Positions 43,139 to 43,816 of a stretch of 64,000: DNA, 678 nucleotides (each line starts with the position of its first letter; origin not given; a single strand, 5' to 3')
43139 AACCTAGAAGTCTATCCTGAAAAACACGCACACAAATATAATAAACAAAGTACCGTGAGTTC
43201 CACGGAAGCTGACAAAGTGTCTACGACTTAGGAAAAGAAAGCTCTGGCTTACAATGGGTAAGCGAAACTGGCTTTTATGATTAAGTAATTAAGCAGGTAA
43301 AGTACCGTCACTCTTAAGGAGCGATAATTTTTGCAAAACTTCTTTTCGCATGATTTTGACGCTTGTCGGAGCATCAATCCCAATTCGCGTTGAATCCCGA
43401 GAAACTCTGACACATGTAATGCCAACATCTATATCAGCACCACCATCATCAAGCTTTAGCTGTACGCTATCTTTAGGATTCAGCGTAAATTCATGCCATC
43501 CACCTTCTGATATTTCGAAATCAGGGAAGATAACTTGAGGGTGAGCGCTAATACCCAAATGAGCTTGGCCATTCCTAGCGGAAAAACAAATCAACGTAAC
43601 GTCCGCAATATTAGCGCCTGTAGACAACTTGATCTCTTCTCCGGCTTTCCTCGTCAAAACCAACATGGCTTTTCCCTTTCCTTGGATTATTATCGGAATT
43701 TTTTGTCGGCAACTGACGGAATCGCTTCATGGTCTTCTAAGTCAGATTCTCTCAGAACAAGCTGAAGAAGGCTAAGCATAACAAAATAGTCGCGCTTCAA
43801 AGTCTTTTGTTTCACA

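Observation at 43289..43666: Single-chain tandem CsrA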

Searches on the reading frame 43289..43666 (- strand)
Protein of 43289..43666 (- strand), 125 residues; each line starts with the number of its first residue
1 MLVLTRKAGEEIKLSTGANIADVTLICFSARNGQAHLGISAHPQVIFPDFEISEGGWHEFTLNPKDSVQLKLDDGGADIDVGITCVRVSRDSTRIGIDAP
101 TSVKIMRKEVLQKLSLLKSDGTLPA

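Call 3: search_protein_families(library=pfam, proteins=[window:43292-43666:-], max_evalue=10)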
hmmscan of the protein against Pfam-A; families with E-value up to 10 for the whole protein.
seq(125 aa): 2 families
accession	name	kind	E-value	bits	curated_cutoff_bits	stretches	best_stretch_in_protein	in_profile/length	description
PF02599.21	CsrA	-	8.2e-19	67.8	27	2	80-113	17-50/53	Global regulator protein family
PF07238.19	PilZ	-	0.094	13.5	22.5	1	60-97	42-83/102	PilZ domain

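Call 4: search_protein_families(library=ncbifam, proteins=[window:43292-43666:-], max_evalue=10)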
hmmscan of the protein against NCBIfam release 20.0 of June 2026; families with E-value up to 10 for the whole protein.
seq(125 aa): 3 families
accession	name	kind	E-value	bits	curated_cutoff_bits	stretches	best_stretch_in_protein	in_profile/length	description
TIGR00202.1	csrA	equivalog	3.7e-14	52.6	70.1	2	79-114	16-51/69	carbon storage regulator CsrA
NF002469.0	PRK01712.1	equivalog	1.3e-12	47.6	73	2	80-115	17-52/65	carbon storage regulator CsrA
NF001844.0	PRK00568.1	equivalog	2.6e-05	24.2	106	1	79-110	16-47/76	carbon storage regulator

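Call 9: find_homologous_proteins(query=window:43292-43666:-, max_evalue=0.001)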
Query seq(125 aa) (125 aa): 1 proteins with E <= 0.001 among 599 candidates.
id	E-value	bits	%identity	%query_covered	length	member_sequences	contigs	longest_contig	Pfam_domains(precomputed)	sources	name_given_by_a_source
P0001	2.3e-75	268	100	100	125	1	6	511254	PF02599.22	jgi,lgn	jgi:sRNA-binding carbon storage regulator CsrA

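Call 12: find_encoding_contigs(protein=P0001, flank=10000, max_places=10)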
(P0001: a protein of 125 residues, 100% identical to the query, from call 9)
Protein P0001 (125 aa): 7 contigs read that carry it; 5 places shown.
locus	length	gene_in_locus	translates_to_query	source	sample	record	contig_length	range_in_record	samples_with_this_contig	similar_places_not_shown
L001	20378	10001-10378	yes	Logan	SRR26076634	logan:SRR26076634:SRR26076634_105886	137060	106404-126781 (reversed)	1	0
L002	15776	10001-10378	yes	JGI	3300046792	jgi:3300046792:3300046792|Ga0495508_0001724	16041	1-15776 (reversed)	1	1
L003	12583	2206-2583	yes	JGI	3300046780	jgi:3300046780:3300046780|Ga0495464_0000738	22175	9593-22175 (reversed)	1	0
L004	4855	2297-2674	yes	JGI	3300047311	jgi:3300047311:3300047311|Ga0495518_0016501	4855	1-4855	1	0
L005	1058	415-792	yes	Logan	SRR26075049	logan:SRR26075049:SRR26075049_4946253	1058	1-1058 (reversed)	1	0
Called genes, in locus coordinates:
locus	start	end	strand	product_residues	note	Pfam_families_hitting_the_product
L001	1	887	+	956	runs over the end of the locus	-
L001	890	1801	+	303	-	-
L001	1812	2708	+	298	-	PF13489:Methyltransf_23, PF13847:Methyltransf_31, PF08241:Methyltransf_11 (weak)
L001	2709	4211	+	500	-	-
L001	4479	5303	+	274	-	PF02709:Glyco_transf_7C (weak)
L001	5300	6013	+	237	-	-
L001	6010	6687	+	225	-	-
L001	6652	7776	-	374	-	-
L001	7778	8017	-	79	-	-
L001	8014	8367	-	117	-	-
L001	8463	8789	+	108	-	-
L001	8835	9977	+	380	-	PF02195:ParB_N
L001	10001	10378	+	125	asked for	PF02599:CsrA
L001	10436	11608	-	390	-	PF12323:HTH_OrfB_IS605, PF01385:OrfB_IS605, PF07282:Cas12f1-like_TNB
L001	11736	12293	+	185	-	-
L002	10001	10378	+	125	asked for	PF02599:CsrA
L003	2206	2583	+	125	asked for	PF02599:CsrA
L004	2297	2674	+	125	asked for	PF02599:CsrA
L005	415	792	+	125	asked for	PF02599:CsrA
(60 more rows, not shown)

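Call 17: search_protein_families(library=phrogs, proteins=[window:43289-43666:-], max_evalue=0.001)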
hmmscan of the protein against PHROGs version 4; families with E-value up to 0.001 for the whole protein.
window:43289-43666:- (125 aa): 3 families
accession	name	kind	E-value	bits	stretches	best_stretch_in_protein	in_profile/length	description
phrog_9500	-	transcription regulation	8.2e-12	46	2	80-113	17-50/65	CsrA-like regulator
phrog_5527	-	transcription regulation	2.6e-09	38.2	0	80-114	17-51/123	transcriptional regulator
phrog_31572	-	unknown function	9.8e-08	33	0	1-54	1-49/105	-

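Call 18: search_protein_representatives(protein=window:43292-43666:-)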
Query: 125 residues. Proteins with E-value up to 0.001 (for the whole library): 12; up to 1e-10: 1; up to 1e-30: 1. The best 12 are listed.
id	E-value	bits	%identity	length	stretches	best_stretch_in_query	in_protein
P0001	7.4e-76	267.8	100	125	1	1-125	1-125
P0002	7.5e-07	45.1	41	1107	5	25-58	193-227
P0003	4.3e-05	39.4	51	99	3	82-114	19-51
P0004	2.6e-04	36.9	48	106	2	80-114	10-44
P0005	3.9e-04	36.3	36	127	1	1-113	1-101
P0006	6.3e-04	35.7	34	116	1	1-112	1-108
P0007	6.3e-04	35.7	39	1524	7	6-34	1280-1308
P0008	6.6e-04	35.6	34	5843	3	42-81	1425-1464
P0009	6.7e-04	35.6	42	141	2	79-113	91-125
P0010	8.0e-04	35.3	57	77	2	78-115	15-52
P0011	8.4e-04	35.3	51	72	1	80-122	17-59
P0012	9.8e-04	35.1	36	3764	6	49-79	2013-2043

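Call 19: find_related_loci(query=window:43292-43666:-, collection=viral_contigs, flank=10000)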
Query seq(125 aa) (125 aa) in viral_contigs; peptide patterns used: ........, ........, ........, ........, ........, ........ (x = any residue, [..] = any of these).
34 stretches matched a pattern, but none encodes a relative of the query by tblastn (E <= 1e-3).

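Call 23: find_homologous_proteins(query=A1, max_evalue=0.001)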
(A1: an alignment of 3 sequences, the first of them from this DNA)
Query A1 (3 sequences) (125 aa, profile of the alignment): 7314 proteins with E <= 0.001 among 8000 candidates; the best 120 are listed.
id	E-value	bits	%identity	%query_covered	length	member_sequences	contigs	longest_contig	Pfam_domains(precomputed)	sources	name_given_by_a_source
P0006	1.0e-48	183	29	90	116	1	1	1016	PF02599.22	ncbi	-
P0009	1.3e-48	182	47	26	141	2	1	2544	PF02599.22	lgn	-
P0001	1.1e-42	163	100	100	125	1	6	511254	PF02599.22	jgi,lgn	jgi:sRNA-binding carbon storage regulator CsrA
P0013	8.3e-26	109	-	-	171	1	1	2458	PF02599.22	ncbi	-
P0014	5.7e-24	103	27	89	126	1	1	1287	PF02599.22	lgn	-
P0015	1.0e-22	99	-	-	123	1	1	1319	PF02599.22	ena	-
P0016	2.8e-20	91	-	-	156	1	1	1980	PF02599.22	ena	-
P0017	7.7e-20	89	34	89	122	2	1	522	PF02599.22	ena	-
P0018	5.7e-19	87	-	-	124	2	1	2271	PF02599.22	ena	-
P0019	4.2e-18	84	-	-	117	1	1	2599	PF02599.22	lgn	-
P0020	3.1e-17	81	25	92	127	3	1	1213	PF02599.22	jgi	-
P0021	2.5e-15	75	-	-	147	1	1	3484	PF02599.22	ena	-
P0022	2.1e-14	72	32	90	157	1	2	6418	PF02599.22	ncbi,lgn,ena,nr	ncbi:carbon storage regulator [bacterium]|nr:carbon storage regulator [bacterium]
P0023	4.1e-14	71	43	28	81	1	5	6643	PF02599.22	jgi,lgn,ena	-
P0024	4.2e-14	71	33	87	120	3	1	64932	PF02599.22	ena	-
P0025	1.8e-13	69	52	26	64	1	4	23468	PF02599.22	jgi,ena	jgi:carbon storage regulator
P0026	4.7e-13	67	43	28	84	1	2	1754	PF02599.22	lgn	-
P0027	5.5e-13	67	53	26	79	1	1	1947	PF02599.22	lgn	-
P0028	5.6e-13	67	42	30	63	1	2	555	PF02599.22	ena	-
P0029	6.8e-13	67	56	26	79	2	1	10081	PF02599.22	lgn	-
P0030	7.8e-13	67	41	30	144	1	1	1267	PF02599.22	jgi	-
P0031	1.5e-12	66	56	29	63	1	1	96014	PF02599.22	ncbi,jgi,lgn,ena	jgi:carbon storage regulator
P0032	2.4e-12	65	43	30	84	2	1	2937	PF02599.22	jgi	jgi:carbon storage regulator CsrA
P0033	2.7e-12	65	41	30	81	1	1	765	PF02599.22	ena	-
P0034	3.0e-12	65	40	28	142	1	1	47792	PF02599.22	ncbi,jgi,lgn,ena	-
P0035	3.5e-12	65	53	26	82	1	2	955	PF02599.22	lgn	-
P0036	4.0e-12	64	43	30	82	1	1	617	PF02599.22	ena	-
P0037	4.4e-12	64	44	27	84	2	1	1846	PF02599.22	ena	-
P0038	4.4e-12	64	43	37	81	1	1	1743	PF02599.22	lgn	-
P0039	4.6e-12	64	41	30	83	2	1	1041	PF02599.22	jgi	jgi:carbon storage regulator CsrA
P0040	4.7e-12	64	41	30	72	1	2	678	PF02599.22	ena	-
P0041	4.7e-12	64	35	27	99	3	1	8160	PF02599.22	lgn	-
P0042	4.8e-12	64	53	26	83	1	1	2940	PF02599.22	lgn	-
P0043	4.8e-12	64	51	28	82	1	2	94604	PF02599.22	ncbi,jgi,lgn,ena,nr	ncbi:MAG: carbon storage regulator CsrA [Peptococcaceae bacterium]|nr:carbon storage regulator CsrA 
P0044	6.0e-12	64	43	30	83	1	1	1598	PF02599.22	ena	-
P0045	7.1e-12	64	44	26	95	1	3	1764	PF02599.22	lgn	-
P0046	7.4e-12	64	41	30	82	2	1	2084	PF02599.22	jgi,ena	-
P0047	7.6e-12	64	41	30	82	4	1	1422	PF02599.22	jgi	jgi:carbon storage regulator CsrA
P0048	8.1e-12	63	42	29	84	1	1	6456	PF02599.22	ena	-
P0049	8.4e-12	63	46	37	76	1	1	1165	PF02599.22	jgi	jgi:carbon storage regulator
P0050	8.7e-12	63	47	27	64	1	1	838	PF02599.22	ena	-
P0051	8.8e-12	63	35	27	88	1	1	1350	PF02599.22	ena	-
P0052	9.4e-12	63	46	30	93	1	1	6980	PF02599.22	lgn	-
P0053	9.6e-12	63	48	26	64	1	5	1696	PF02599.22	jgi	jgi:carbon storage regulator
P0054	9.7e-12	63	41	36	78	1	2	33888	PF02599.22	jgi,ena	-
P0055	9.7e-12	63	56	26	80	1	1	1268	PF02599.22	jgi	jgi:carbon storage regulator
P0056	1.0e-11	63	26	96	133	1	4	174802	PF02599.22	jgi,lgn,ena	jgi:carbon storage regulator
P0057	1.0e-11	63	-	-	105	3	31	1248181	PF02599.22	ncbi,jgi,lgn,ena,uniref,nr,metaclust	ncbi:MAG: carbon storage regulator [Candidatus Peribacter riflensis]|uniref:Translational regulator 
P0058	1.0e-11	63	45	26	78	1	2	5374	PF02599.22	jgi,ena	-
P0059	1.0e-11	63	-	-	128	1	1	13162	PF02599.22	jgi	jgi:carbon storage regulator CsrA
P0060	1.2e-11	63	39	30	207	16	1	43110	PF02623.22,PF02599.22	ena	-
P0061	1.2e-11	63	41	30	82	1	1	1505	PF02599.22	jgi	jgi:carbon storage regulator CsrA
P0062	1.2e-11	63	41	30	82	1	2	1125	PF02599.22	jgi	jgi:carbon storage regulator CsrA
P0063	1.3e-11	63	41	30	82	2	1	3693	PF02599.22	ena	-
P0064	1.3e-11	63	41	27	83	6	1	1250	PF02599.22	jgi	jgi:carbon storage regulator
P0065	1.5e-11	63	28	96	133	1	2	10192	PF02599.22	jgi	jgi:carbon storage regulator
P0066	1.5e-11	63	39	26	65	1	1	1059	PF02599.22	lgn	-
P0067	1.5e-11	63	56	26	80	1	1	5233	PF02599.22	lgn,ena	-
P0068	1.6e-11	62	46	30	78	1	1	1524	PF02599.22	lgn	-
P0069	1.8e-11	62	41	30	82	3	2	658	PF02599.22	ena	-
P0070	1.8e-11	62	35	37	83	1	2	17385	PF02599.22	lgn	-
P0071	1.9e-11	62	44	27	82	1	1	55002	PF02599.22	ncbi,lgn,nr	ncbi:carbon storage regulator CsrA [Oscillospiraceae bacterium OttesenSCG-928-G22]|nr:carbon storage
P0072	2.1e-11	62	43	30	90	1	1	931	PF02599.22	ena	-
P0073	2.1e-11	62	39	30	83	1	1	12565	PF02599.22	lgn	-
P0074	2.3e-11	62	47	27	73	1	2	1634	PF02599.22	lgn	-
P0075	2.5e-11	62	44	26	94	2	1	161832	PF02599.22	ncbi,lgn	-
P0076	2.5e-11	62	39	29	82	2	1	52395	PF02599.22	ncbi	-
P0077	2.7e-11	62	43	28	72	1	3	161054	PF02599.22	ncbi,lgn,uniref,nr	ncbi:carbon storage regulator CsrA [Robertmurraya korlensis]|uniref:carbon storage regulator CsrA n=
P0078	2.8e-11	62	39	26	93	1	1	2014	PF02599.22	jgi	jgi:carbon storage regulator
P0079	2.9e-11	62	43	28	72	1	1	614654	PF02599.22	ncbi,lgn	-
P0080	3.2e-11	61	39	29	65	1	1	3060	PF02599.22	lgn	-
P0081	3.3e-11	61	54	28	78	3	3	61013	PF02599.22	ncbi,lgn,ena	-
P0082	3.4e-11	61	47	27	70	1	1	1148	PF02599.22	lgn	-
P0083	3.5e-11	61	42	26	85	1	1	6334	PF02599.22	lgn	-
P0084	3.8e-11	61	40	28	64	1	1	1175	PF02599.22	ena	-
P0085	3.9e-11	61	49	33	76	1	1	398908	PF02599.22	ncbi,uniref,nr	ncbi:carbon storage regulator CsrA [Bacillus sp. V5-8f]|uniref:carbon storage regulator CsrA n=1 Tax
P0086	4.0e-11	61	38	52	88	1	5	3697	PF02599.22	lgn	-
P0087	4.3e-11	61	39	30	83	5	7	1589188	PF02599.22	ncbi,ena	-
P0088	4.6e-11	61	39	45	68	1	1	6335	PF02599.22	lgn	-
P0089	4.6e-11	61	39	29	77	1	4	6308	PF02599.22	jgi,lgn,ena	-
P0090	4.7e-11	61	47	26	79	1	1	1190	PF02599.22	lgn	-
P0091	4.9e-11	61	41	27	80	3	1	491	PF02599.22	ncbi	-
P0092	5.0e-11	61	47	34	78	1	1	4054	PF02599.22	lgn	-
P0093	5.0e-11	61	41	26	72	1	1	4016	PF02599.22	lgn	-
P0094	5.2e-11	61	51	28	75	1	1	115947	PF02599.22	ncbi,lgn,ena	-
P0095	5.2e-11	61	47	36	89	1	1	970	PF02599.22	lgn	-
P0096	5.3e-11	61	45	26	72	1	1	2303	PF02599.22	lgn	-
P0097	5.3e-11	61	55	25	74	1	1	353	PF02599.22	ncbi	-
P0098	5.4e-11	61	41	27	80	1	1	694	PF02599.22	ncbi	-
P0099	5.6e-11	61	42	26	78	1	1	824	PF02599.22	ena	-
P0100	5.7e-11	61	42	29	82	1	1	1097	PF02599.22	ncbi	-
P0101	5.8e-11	61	50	27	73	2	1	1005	PF02599.22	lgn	-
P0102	5.9e-11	61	43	28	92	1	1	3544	PF02599.22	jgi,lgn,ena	-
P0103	5.9e-11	61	42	29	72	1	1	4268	PF02599.22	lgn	-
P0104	6.0e-11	61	43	30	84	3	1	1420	PF02599.22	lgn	-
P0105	6.5e-11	60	50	26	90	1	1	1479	PF02599.22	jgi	jgi:carbon storage regulator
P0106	6.6e-11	60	43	28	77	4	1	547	PF02599.22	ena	-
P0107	6.7e-11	60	39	29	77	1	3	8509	PF02599.22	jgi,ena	-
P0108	6.9e-11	60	43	37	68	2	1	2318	PF02599.22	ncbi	-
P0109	7.0e-11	60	46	30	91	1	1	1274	PF02599.22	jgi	jgi:carbon storage regulator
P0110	7.2e-11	60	37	28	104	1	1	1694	PF02599.22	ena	-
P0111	7.2e-11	60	-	-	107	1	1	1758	PF02599.22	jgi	jgi:carbon storage regulator CsrA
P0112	7.6e-11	60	32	57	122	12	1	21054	PF02599.22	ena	-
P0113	7.6e-11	60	41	30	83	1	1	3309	PF02599.22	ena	-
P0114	7.8e-11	60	42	26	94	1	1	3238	PF02599.22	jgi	-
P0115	7.9e-11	60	40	37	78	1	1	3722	PF02599.22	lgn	-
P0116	8.2e-11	60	43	28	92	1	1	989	PF02599.22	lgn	-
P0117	8.4e-11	60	56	26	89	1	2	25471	PF02599.22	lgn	-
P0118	8.5e-11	60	41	27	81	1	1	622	PF02599.22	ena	-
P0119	8.5e-11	60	39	33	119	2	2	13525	PF02599.22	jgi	jgi:carbon storage regulator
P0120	8.5e-11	60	36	34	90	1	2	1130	PF02599.22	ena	-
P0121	8.6e-11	60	-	-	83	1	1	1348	PF02599.22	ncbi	-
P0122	8.7e-11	60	39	29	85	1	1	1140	PF02599.22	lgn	-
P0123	8.8e-11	60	43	24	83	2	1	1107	PF02599.22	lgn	-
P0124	8.9e-11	60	32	45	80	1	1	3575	PF02599.22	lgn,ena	-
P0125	8.9e-11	60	41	27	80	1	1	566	PF02599.22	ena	-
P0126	8.9e-11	60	43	28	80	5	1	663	PF02599.22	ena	-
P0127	8.9e-11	60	33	26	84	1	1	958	PF02599.22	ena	-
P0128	9.0e-11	60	42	26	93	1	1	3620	PF02599.22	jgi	jgi:carbon storage regulator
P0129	9.1e-11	60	47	26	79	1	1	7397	PF02599.22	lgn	-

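Call 27: search_solved_structures(query=window:43292-43666:-, max_evalue=1, show_alignments=3)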
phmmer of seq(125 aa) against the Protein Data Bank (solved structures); distinct sequences matched with E-value up to 1: 13.
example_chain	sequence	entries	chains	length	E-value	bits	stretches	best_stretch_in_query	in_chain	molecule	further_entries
2jpp_A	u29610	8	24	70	0.00012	25.1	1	80-115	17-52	Translational repressor | Carbon storage regulator homolog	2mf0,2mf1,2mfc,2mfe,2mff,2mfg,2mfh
2bti_A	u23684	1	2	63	0.00048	23.1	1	80-121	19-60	CARBON STORAGE REGULATOR HOMOLOG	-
1y00_A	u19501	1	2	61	0.00068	22.6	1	80-120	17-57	Carbon storage regulator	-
5z38_F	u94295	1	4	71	0.0012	21.8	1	80-120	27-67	wild type CsrA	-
7yr6_E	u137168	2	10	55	0.0014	21.6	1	80-115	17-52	Translational regulator CsrA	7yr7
1vpz_A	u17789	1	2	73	0.0023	20.9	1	80-117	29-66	Carbon storage regulator homolog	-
1t3o_A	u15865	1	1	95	0.0041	20.1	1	75-112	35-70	Carbon storage regulator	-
5dmb_D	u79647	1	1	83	0.012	18.6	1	79-112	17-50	Carbon storage regulator homolog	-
3r05_A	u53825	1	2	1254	0.28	14.2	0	64-94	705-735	Neurexin-1-alpha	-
4k59_A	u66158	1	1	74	0.51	13.3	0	74-110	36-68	RNA BINDING PROTEIN RsmF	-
4kji_A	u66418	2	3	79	0.65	13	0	74-110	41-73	RsmN, a RNA-binding protein of Regulator of Secondary Metabolism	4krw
5z38_E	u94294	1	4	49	0.7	12.9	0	1-45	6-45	Truncated-CsrA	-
8jg4_A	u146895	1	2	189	0.97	12.5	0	21-62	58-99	Transcription initiation factor TFIID subunit 14b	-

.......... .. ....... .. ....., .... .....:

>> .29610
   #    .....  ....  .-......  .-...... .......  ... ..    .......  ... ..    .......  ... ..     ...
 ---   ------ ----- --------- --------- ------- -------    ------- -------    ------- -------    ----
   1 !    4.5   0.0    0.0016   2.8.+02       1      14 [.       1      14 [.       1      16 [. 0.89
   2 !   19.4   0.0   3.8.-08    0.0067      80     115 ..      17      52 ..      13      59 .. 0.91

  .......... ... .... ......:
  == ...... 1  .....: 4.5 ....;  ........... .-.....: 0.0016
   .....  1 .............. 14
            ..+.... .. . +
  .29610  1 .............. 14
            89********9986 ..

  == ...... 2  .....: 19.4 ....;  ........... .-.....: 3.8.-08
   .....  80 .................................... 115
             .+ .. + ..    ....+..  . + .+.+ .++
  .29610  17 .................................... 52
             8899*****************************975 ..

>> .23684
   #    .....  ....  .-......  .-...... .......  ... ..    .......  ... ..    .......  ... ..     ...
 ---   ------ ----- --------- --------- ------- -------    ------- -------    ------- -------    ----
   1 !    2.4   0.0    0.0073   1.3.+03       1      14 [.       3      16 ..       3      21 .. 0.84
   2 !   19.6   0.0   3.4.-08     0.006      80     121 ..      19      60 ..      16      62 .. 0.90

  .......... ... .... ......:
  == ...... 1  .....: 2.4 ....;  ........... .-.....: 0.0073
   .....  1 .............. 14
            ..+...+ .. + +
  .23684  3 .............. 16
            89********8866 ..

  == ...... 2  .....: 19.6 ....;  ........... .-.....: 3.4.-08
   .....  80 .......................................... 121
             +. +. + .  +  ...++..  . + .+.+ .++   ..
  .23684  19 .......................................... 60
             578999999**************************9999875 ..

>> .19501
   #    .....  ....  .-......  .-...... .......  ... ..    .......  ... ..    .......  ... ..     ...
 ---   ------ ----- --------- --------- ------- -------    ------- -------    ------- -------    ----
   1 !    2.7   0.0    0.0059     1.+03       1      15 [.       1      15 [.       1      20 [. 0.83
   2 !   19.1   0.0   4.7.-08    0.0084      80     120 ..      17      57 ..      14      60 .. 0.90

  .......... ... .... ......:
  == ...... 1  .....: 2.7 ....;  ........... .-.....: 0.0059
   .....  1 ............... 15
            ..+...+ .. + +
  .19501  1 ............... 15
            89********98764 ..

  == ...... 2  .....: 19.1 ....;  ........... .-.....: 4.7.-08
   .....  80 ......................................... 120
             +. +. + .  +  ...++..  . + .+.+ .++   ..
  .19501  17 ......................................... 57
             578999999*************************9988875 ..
